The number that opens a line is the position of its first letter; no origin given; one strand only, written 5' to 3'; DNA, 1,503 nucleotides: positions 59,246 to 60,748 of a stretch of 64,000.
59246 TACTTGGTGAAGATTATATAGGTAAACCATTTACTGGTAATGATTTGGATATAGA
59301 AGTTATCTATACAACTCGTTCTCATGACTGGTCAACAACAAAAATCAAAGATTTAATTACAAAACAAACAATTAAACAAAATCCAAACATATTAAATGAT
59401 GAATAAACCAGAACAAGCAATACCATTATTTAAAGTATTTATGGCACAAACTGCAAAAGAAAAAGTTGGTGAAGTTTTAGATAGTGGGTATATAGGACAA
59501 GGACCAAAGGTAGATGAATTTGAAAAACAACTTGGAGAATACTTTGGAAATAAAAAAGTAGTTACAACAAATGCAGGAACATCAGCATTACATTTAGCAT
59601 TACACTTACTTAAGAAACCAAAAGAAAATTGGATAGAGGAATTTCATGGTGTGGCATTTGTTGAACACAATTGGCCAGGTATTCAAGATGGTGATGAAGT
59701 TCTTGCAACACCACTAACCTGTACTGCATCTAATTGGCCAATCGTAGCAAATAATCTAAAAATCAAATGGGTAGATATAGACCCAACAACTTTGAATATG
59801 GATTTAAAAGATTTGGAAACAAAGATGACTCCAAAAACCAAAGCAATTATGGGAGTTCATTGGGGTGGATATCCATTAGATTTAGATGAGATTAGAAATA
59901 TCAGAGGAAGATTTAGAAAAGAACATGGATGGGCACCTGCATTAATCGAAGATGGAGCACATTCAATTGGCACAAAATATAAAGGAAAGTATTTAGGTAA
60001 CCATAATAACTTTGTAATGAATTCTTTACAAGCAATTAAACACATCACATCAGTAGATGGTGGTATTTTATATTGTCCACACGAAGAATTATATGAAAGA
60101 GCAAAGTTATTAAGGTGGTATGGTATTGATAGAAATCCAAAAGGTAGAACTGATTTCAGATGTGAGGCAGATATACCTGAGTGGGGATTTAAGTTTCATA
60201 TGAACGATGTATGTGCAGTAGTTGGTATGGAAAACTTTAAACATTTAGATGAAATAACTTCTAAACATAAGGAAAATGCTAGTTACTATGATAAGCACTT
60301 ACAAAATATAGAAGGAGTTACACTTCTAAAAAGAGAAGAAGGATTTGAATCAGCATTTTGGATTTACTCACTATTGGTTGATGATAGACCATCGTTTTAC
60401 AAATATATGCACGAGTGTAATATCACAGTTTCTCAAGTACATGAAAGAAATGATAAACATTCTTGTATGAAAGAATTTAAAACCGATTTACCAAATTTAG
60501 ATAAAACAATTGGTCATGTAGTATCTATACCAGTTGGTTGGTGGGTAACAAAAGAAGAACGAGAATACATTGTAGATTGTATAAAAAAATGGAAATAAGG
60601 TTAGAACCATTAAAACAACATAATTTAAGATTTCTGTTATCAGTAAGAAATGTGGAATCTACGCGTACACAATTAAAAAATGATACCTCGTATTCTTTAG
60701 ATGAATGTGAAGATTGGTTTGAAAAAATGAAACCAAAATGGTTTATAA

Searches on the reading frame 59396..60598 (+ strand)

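Call 70: search_protein_families(library=pfam, proteins=[window:59396-60598:+], max_evalue=0.00001)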
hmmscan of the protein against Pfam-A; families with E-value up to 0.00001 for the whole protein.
window:59396-60598:+ (400 aa): 1 family
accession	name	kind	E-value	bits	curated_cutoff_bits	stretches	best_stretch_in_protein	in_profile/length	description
PF01041.23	DegT_DnrJ_EryC1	-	5e-70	237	19.8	2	94-396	59-359/360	DegT/DnrJ/EryC1/StrS aminotransferase family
